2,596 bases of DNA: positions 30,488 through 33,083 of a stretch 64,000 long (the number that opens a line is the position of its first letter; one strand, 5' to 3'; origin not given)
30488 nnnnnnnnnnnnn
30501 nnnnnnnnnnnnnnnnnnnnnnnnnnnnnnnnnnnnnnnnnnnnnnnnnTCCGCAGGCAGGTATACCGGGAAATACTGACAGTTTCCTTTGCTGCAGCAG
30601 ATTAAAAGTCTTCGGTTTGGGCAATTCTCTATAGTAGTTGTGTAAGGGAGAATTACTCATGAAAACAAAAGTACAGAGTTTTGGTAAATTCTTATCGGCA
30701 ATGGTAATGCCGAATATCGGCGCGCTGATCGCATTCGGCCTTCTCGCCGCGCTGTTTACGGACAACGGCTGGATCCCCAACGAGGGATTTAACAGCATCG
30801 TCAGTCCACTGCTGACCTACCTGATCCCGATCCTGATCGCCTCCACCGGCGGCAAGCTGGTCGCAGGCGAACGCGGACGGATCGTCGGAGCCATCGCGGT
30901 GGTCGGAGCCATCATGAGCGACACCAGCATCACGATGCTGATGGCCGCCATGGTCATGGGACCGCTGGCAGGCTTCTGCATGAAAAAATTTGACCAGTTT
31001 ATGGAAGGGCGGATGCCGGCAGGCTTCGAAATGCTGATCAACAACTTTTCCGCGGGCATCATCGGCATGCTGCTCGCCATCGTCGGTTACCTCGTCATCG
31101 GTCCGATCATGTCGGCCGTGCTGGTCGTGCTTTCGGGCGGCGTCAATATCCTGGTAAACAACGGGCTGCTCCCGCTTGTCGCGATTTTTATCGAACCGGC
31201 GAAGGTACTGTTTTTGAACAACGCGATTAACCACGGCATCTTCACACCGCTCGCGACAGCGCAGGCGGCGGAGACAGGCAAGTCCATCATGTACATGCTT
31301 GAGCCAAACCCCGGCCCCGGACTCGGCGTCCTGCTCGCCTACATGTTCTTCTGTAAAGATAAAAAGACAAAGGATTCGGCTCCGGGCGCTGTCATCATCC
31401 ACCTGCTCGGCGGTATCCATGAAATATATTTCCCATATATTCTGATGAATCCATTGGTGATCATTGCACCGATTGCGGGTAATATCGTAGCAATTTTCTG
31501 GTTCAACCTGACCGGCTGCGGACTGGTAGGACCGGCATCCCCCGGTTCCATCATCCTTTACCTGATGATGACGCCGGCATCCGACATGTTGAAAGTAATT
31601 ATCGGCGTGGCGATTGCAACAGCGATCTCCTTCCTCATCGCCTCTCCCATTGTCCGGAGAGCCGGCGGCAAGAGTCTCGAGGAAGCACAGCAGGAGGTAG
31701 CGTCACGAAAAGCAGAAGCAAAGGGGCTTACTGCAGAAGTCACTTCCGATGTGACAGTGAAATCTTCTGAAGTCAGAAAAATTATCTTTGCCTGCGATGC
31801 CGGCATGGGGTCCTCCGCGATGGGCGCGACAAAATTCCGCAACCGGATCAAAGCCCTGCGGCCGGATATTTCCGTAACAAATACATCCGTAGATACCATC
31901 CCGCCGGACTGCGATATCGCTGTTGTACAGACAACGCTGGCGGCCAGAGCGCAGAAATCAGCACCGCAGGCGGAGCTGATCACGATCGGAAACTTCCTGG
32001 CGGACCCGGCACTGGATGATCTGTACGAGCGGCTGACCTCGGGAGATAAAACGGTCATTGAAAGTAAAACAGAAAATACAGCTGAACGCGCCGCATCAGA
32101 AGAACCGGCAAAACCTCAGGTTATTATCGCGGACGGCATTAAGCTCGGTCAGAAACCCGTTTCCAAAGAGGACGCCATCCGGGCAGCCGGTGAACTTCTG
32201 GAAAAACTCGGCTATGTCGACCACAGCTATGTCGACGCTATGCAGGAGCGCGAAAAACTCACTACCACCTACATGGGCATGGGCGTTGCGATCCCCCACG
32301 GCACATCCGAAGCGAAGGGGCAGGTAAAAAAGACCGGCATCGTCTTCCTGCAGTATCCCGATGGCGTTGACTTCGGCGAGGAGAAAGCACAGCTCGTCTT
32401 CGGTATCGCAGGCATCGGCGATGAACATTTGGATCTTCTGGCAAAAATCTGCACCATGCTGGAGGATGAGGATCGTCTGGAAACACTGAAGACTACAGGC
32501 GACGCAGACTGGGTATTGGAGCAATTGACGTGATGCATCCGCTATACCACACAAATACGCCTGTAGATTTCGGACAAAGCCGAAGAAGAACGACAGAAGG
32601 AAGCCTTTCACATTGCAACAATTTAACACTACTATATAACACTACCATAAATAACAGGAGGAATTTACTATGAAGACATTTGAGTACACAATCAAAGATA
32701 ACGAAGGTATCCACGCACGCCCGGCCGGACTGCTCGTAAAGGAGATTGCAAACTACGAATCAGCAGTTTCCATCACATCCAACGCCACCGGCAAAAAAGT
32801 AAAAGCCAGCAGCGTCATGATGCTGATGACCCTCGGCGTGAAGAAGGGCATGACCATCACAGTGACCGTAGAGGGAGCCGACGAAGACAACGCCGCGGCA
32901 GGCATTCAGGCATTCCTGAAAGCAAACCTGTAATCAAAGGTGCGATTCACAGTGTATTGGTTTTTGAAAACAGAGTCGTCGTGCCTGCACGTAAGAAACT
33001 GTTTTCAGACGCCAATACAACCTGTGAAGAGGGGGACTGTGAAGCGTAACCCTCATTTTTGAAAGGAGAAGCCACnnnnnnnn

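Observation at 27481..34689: Hexitol PTS locus without mtlD: possible hexitol-1-P to ketose-1-P route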

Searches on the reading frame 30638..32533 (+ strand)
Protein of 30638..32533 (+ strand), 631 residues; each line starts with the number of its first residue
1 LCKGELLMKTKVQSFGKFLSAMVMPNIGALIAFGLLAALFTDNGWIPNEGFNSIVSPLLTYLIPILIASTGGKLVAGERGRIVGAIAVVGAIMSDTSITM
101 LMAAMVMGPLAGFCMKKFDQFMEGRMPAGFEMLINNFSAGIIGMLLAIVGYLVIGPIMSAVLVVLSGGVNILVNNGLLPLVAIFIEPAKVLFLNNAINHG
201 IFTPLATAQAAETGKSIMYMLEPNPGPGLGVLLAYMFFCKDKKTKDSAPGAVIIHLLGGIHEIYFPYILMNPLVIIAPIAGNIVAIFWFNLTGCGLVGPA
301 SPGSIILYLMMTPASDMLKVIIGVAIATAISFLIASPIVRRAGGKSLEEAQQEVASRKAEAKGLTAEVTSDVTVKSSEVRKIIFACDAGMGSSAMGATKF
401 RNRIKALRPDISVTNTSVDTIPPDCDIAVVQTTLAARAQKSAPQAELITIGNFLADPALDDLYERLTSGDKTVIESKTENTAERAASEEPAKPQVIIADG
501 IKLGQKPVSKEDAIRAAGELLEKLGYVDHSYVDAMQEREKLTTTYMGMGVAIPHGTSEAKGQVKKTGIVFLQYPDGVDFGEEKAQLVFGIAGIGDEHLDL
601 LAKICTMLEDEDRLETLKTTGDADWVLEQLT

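Call 3: search_protein_families(library=pfam, proteins=[window:30638-32533:+])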
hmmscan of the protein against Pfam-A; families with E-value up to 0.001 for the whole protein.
window:30638-32533:+ (631 aa): 3 families
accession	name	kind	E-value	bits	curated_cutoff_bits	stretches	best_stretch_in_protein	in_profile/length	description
PF00359.27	PTS_EIIA_2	-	1.8e-30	106.3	27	1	499-630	6-141/144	Phosphoenolpyruvate-dependent sugar phosphotransferase system, EIIA 2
PF02378.23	PTS_EIIC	-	4.5e-18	65.8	30.7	1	21-281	2-319/319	Phosphotransferase system, EIIC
PF02302.22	PTS_IIB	-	2.4e-09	38.1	23.6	1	381-457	1-82/90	PTS system, Lactose/Cellobiose specific IIB subunit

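Call 4: search_protein_families(library=ncbifam, proteins=[window:30638-32533:+])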
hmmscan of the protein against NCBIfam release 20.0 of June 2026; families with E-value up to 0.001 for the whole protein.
window:30638-32533:+ (631 aa): 11 families
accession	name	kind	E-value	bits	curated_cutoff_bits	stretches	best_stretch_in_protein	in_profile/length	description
NF011663.0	PRK15083.1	subfamily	1.1e-224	747.2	589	1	8-630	6-634/639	PTS mannitol transporter subunit IICBA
TIGR00851.1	mtlA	subfamily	6.4e-137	456.1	468.4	1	11-342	1-330/340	mannitol-specific PTS transporter subunit IIC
NF008319.0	PRK11109.1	equivalog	1.8e-34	119.7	302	1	499-626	7-135/376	fused PTS fructose transporter subunit IIA/HPr protein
NF010351.0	PRK13779.1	equivalog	4.8e-29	101.5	766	1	500-624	8-133/503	bifunctional PTS system fructose-specific transporter subunit IIA/HPr protein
TIGR00848.1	fruA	subfamily_domain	1.5e-15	57.3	103.5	1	500-612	6-124/129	fructose PTS transporter subunit IIA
NF007293.0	PRK09765.1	equivalog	8.8e-11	41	763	1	499-630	11-149/639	PTS 2-O-a-mannosyl-D-glycerate transporter subunit IIABC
TIGR01419.1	nitro_reg_IIA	equivalog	4.5e-10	39.5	138.7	1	505-623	15-136/145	PTS IIA-like nitrogen regulatory protein PtsN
NF007389.0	PRK09913.1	equivalog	2.5e-08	34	151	1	528-629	38-141/148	PTS fructose transporter subunit IIA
TIGR01995.1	PTS-II-ABC-beta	subfamily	2.9e-07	29.4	614.7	1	12-385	98-493/618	beta-glucoside-specific PTS transporter subunit IIABC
NF008145.0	PRK10896.1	equivalog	2.5e-05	24.1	221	1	509-611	27-134/161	PTS IIA-like nitrogen regulatory protein PtsN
TIGR01996.1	PTS-II-BC-sucr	equivalog_domain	8.8e-05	21.3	559.3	1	110-335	235-458/461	sucrose-specific PTS transporter subunit IIBC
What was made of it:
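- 30659..32533 (+): Mannitol-family PTS EIICBA (624 aa from the ATG at 30659; 631 aa from the TTG at 30638). PRK15083 scores 747 bits against a cut-off of 589 (call 4).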

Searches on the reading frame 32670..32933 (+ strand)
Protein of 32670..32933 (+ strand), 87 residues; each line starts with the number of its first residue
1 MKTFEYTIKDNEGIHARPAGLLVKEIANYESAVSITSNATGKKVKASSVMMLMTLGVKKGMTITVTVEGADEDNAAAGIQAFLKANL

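Call 3: search_protein_families(library=pfam, proteins=[window:32670-32933:+])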
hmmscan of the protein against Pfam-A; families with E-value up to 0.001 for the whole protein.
window:32670-32933:+ (87 aa): 1 family
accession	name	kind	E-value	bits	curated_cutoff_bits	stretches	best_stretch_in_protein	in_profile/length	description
PF00381.24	PTS-HPr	-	2.8e-27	95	23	1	3-84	2-80/81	PTS HPr component phosphorylation site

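Call 4: search_protein_families(library=ncbifam, proteins=[window:32670-32933:+])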
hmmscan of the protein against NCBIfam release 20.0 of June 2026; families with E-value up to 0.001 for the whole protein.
window:32670-32933:+ (87 aa): 9 families
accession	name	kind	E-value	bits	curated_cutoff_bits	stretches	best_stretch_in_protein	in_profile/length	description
TIGR01003.1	PTS_HPr_family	subfamily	4.5e-26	90.6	47.9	1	1-83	1-81/82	HPr family phosphocarrier protein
NF010352.0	PRK13780.1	equivalog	1.3e-20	73.1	110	1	1-84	1-82/88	phosphocarrier protein HPr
NF008319.0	PRK11109.1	equivalog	1.9e-17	63.6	302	1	4-86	288-371/376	fused PTS fructose transporter subunit IIA/HPr protein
NF010354.0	PRK13782.1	equivalog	2.4e-16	59.5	123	1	7-84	7-82/85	HPr family phosphocarrier protein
NF041319.1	PTS-HPr_Halo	equivalog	8.7e-16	58.2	140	1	7-84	6-84/87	phosphocarrier protein HPr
NF008104.0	PRK10850.1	equivalog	6.5e-15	55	153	1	4-76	4-74/85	phosphocarrier protein Hpr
NF010351.0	PRK13779.1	equivalog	3e-12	46.2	766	1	6-87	419-501/503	bifunctional PTS system fructose-specific transporter subunit IIA/HPr protein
NF008146.0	PRK10897.1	equivalog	2.7e-11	43.6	119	1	7-84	8-84/90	PTS phosphocarrier protein NPr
NF008478.1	PRK11377.1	equivalog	5.4e-09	35.6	520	1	3-82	157-234/473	dihydroxyacetone kinase phosphoryl donor subunit DhaM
